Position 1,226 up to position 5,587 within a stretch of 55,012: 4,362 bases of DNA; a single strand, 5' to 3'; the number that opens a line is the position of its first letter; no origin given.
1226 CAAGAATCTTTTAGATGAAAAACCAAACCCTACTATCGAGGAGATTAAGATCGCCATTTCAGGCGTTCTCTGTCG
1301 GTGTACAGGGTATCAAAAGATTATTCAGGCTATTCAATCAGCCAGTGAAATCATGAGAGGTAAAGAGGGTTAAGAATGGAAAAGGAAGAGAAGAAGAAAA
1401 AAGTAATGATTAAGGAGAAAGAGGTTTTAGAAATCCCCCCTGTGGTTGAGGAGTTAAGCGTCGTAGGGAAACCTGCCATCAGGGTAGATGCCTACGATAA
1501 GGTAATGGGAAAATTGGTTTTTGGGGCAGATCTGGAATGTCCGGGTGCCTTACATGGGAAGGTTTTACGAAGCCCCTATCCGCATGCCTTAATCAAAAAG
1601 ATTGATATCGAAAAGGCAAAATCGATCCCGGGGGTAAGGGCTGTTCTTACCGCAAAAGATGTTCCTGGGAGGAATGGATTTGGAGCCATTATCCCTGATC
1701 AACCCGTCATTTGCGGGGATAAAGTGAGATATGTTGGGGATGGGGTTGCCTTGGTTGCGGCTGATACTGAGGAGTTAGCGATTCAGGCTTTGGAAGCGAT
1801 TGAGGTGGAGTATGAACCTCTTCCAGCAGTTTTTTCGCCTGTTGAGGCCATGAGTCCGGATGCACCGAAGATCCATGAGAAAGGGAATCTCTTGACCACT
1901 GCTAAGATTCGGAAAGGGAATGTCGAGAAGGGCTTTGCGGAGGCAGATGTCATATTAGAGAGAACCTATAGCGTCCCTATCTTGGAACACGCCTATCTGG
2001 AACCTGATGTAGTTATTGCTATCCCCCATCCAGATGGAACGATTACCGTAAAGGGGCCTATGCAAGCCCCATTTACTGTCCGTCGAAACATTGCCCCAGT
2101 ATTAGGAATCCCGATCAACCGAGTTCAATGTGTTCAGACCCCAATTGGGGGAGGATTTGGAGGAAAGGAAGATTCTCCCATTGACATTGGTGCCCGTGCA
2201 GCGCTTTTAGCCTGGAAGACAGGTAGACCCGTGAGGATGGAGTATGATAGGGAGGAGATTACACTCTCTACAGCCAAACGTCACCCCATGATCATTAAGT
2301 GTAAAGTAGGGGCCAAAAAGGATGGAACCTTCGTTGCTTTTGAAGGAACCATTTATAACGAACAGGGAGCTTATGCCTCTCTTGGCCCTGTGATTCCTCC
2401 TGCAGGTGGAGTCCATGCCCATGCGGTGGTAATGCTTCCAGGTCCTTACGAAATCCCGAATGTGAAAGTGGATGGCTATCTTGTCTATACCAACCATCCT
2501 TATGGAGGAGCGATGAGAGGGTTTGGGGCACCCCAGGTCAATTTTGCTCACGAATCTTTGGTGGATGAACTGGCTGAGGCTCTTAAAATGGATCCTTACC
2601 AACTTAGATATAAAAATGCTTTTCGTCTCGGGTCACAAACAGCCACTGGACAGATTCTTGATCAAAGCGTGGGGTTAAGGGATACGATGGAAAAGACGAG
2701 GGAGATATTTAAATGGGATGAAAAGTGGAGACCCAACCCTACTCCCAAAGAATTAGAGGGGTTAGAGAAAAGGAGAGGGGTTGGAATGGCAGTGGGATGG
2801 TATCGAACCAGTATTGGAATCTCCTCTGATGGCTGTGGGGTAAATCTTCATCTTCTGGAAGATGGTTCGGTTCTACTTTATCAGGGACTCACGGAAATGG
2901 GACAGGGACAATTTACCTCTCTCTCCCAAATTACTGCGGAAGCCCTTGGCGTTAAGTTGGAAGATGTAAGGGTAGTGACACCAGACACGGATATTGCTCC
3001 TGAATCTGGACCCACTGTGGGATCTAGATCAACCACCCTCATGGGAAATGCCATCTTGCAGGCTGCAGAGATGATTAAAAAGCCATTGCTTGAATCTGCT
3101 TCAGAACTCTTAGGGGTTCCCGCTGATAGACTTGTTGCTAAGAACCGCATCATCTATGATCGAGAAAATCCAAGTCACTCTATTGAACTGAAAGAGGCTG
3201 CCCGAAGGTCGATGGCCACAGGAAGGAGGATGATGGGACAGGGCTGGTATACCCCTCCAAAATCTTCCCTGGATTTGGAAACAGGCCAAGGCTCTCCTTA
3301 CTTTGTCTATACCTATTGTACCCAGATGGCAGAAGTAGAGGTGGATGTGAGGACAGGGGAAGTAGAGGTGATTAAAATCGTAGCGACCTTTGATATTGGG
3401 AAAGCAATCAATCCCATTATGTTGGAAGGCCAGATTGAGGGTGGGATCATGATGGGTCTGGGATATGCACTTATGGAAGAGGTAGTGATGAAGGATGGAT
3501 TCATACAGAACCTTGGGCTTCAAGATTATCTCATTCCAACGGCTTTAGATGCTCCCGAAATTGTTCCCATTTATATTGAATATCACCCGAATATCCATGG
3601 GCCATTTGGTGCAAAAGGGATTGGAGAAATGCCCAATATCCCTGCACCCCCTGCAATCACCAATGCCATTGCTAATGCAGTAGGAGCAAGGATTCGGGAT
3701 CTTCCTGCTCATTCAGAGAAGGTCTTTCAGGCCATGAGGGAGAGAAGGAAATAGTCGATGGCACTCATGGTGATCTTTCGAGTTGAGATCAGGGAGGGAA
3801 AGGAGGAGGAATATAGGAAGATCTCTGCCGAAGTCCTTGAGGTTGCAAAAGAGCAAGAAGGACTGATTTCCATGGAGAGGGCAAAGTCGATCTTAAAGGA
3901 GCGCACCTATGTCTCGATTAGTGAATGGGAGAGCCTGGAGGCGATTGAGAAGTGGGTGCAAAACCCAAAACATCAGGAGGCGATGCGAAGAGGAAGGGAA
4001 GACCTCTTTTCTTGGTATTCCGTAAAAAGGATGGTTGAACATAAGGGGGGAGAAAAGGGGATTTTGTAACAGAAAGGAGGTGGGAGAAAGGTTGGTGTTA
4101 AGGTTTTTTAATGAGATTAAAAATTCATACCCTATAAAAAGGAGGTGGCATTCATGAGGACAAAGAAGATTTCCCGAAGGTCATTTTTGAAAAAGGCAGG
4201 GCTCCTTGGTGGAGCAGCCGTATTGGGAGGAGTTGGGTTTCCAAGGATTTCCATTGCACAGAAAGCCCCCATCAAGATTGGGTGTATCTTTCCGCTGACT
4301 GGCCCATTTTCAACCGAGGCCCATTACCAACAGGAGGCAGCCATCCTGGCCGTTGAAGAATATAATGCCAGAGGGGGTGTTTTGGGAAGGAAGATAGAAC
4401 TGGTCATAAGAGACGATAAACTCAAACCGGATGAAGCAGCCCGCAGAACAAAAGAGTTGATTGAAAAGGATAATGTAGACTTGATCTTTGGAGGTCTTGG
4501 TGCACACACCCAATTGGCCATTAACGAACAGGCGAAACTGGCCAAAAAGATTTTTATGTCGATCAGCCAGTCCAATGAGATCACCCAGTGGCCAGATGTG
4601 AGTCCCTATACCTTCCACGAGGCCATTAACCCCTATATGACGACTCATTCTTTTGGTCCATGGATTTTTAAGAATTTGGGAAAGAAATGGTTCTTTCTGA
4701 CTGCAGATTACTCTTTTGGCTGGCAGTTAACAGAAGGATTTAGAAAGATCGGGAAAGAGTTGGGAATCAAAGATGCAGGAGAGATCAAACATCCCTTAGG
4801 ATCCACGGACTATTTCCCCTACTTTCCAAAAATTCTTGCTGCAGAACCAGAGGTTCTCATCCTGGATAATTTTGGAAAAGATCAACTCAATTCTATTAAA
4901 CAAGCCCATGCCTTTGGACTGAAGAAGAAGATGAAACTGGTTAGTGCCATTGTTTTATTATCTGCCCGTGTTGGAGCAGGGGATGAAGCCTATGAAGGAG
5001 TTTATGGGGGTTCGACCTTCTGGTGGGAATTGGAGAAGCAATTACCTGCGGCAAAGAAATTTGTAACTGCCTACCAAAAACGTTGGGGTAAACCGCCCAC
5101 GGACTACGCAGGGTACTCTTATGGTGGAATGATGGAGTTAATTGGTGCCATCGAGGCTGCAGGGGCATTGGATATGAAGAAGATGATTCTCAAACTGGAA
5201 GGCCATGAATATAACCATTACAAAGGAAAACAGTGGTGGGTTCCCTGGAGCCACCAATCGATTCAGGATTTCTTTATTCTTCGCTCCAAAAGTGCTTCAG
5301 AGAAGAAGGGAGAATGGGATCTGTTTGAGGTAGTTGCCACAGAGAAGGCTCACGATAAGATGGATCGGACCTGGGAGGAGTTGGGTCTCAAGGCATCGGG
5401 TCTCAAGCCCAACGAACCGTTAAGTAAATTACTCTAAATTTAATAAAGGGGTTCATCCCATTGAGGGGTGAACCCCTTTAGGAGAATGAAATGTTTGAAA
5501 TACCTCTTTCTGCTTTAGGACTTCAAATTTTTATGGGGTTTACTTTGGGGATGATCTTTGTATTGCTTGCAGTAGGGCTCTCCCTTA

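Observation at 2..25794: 26-kb co-directional catabolic supercluster: Mo-hydroxylase + two tungsten-type AORs + pyridine-carboxylate-pathway-like hydrolases, possibly an anaerobic N-heteroaromatic acid route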

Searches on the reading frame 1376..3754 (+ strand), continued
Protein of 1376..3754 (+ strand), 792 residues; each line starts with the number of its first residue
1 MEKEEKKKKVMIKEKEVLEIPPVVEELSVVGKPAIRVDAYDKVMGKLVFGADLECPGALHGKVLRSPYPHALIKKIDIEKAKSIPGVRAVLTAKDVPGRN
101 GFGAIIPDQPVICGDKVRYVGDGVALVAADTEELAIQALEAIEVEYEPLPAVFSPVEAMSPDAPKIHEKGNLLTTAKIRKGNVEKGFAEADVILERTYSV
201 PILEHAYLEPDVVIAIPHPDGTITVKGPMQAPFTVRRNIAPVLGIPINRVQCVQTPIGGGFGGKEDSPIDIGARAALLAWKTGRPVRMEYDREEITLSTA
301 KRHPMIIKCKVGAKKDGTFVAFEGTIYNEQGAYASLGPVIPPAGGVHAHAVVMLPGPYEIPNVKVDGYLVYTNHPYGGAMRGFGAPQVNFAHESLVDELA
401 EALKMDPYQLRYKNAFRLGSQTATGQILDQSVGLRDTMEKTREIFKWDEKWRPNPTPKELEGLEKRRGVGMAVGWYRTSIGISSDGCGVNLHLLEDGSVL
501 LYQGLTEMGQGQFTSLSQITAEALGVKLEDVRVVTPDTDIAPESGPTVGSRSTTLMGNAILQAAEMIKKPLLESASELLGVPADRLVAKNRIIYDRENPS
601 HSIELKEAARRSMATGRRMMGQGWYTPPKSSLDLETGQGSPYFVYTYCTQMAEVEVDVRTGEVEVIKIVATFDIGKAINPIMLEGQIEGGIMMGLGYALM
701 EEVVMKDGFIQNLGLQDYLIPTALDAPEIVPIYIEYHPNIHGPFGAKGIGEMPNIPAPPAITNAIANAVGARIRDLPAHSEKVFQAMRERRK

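Call 72: search_protein_families(library=pfam, proteins=[L004:12393-13142:+, L004:13214-14467:+, L004:15045-16379:+, L004:16402-17571:+, L004:17633-19081:+, L001:12598-13995:+, L001:14094-15209:+, L001:15882-17117:+, L005:12323-13105:+, L003:13915-15258:+], max_evalue=0.0001)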
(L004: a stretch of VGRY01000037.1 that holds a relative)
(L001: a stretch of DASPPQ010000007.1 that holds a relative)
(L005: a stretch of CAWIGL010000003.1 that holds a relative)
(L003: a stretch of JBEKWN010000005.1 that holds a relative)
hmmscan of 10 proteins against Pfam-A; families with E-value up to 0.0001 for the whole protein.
L004:12393-13142:+ (249 aa): 2 families
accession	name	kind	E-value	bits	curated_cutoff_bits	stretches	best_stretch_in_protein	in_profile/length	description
PF07729.17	FCD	-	1.9e-18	67.5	24.3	1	102-224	2-124/125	FCD domain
PF00392.27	GntR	-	5.2e-17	61.7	27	1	12-70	2-60/64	Bacterial regulatory proteins, gntR family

L004:13214-14467:+ (417 aa): 1 family
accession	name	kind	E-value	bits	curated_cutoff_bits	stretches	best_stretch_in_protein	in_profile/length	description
PF03480.18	DctP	-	9.4e-36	124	23.4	1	56-311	16-267/286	Bacterial extracellular solute-binding protein, family 7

L004:15045-16379:+ (444 aa): 1 family
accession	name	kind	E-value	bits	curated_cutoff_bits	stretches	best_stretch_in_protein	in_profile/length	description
PF06808.19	DctM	-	4.7e-73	246.8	23.8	1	15-434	2-413/413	Tripartite ATP-independent periplasmic transporter, DctM component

L004:16402-17571:+ (389 aa): 3 families
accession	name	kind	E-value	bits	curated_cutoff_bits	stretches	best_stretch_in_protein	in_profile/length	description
PF25137.1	ADH_Fe_C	-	3.2e-54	184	27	1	189-387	1-194/194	Fe-containing alcohol dehydrogenase family, C-terminal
PF00465.25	Fe-ADH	-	7.6e-54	182.2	31.3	1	10-178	1-168/168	Iron-containing alcohol dehydrogenase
PF13685.12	Fe-ADH_2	-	1.2e-10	42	28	1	16-111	3-96/149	Iron-containing alcohol dehydrogenase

L004:17633-19081:+ (482 aa): 1 family
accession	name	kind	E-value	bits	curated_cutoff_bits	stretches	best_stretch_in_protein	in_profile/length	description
PF00171.27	Aldedh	-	6.1e-136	454.1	23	1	12-477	1-461/461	Aldehyde dehydrogenase family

L001:12598-13995:+ (465 aa): 2 families
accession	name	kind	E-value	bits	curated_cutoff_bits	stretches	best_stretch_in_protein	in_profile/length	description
PF02913.24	FAD-oxidase_C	-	1.1e-68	232.1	21.2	1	221-460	2-247/248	FAD linked oxidases, C-terminal domain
PF01565.28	FAD_binding_4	-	1.2e-48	164.8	26.4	1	45-184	1-139/139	FAD binding domain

L001:14094-15209:+ (371 aa): 5 families
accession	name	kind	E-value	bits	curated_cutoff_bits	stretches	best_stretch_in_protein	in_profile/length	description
PF02754.22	CCG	-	4.7e-30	104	20.6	2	252-339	1-84/85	Cysteine-rich domain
PF13183.11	Fer4_8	-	4.1e-13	50.1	27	1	20-86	4-68/68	4Fe-4S dicluster domain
PF13534.11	Fer4_17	-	1.8e-08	35.2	22.2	1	20-87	1-61/61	4Fe-4S dicluster domain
PF12838.12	Fer4_7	-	1.3e-05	26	27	1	20-86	1-52/52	4Fe-4S dicluster domain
PF13187.11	Fer4_9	-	5.3e-05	23.6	27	0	70-85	35-50/52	4Fe-4S dicluster domain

L001:15882-17117:+ (411 aa): 8 families
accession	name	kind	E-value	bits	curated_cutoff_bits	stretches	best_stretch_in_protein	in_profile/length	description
PF02754.22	CCG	-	9.8e-34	115.8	20.6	2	298-384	1-83/85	Cysteine-rich domain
PF13183.11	Fer4_8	-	3e-13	50.5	27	1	29-112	1-68/68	4Fe-4S dicluster domain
PF13534.11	Fer4_17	-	1.5e-09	38.7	22.2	1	32-113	1-61/61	4Fe-4S dicluster domain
PF12838.12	Fer4_7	-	1.5e-06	29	27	1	33-111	2-51/52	4Fe-4S dicluster domain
PF13237.11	Fer4_10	-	1.6e-06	28.3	25.5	0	31-59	7-33/53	4Fe-4S dicluster domain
PF13484.11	Fer4_16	-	3.5e-06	28.1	30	1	33-110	2-65/66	4Fe-4S double cluster binding domain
PF13187.11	Fer4_9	-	5.4e-05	23.6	27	0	27-45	31-49/52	4Fe-4S dicluster domain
PF12837.12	Fer4_6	-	9.5e-05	22.6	25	0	30-47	6-23/24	4Fe-4S binding domain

L005:12323-13105:+ (260 aa): 1 family
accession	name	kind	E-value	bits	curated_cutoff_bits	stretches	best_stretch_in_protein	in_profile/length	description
PF01261.30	AP_endonuc_2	-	1.9e-47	162.5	31.1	1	21-256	1-248/249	Xylose isomerase-like TIM barrel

L003:13915-15258:+ (447 aa): 1 family
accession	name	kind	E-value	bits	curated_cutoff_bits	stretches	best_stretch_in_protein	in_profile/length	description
PF09861.14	Lar_N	-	3.4e-36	124.8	23.3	1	25-181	2-151/204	Lactate racemase N-terminal domain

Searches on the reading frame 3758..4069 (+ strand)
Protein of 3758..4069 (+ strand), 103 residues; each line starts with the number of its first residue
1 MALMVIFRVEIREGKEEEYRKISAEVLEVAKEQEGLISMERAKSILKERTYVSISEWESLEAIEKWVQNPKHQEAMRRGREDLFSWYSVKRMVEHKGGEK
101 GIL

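Call 4: search_protein_families(library=pfam, proteins=[window:3758-4069:+], max_evalue=0.001)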
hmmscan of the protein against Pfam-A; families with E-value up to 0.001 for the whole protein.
window:3758-4069:+ (103 aa): 4 families
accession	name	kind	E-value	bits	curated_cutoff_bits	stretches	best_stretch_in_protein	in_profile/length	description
PF03992.22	ABM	-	6.7e-17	61.9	23.1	1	3-77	2-77/78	Antibiotic biosynthesis monooxygenase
PF13826.12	Monooxy_af470-like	-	0.0002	22.1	25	1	30-78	35-81/118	Monooxygenase af470-like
PF11695.14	DUF3291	-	0.00028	21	23.5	1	21-84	23-93/139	Domain of unknown function (DUF3291)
PF07876.18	Dabb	-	0.00054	21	25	1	12-80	10-83/96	Stress responsive A/B Barrel Domain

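Call 6: search_protein_families(library=ncbifam, proteins=[window:3758-4069:+], max_evalue=0.00001)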
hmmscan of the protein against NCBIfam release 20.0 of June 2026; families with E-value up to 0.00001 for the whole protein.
window:3758-4069:+ (103 aa): 0 families

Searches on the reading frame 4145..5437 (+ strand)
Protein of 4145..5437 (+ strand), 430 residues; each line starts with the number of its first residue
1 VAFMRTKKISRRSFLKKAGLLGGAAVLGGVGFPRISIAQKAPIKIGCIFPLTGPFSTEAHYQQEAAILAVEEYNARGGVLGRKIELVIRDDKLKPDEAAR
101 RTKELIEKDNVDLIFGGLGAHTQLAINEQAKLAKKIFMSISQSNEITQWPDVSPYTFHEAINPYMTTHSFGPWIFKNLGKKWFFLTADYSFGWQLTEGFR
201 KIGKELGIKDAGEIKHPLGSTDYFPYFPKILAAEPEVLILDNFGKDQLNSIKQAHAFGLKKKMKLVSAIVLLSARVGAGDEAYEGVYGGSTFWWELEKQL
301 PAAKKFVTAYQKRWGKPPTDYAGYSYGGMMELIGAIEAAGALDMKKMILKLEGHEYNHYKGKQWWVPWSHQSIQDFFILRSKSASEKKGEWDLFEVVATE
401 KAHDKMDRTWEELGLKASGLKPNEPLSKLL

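Call 4: search_protein_families(library=pfam, proteins=[window:4145-5437:+], max_evalue=0.001)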
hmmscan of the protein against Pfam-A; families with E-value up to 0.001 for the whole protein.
window:4145-5437:+ (430 aa): 3 families
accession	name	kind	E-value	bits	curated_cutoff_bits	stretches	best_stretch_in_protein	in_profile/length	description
PF13458.12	Peripla_BP_6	-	9.6e-79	266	31.7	1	42-383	1-340/343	Periplasmic binding protein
PF13433.12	Peripla_BP_5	-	1.2e-30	107.2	27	1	43-370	1-325/363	Periplasmic binding protein domain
PF01094.35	ANF_receptor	-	2.1e-05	24.2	25.4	1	63-141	3-81/353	Receptor family ligand binding region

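Call 6: search_protein_families(library=ncbifam, proteins=[window:4145-5437:+], max_evalue=0.00001)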
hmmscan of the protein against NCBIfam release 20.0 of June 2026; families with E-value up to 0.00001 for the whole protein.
window:4145-5437:+ (430 aa): 4 families
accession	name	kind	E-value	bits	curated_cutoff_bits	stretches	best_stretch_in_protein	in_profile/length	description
TIGR03407.1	urea_ABC_UrtA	exception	6.2e-26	91.1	492.75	1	43-373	1-331/361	urea ABC transporter substrate-binding protein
TIGR03669.1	urea_ABC_arch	equivalog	1.4e-24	86.9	494.8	1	43-352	1-306/375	urea ABC transporter substrate-binding protein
NF011933.0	PRK15404.1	subfamily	1.2e-09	37.7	477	1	37-120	21-103/370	high-affinity branched-chain amino acid ABC transporter substrate-binding protein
TIGR01409.1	TAT_signal_seq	domain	2.6e-06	27.5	16.7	1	9-38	1-29/29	twin-arginine translocation signal domain-containing protein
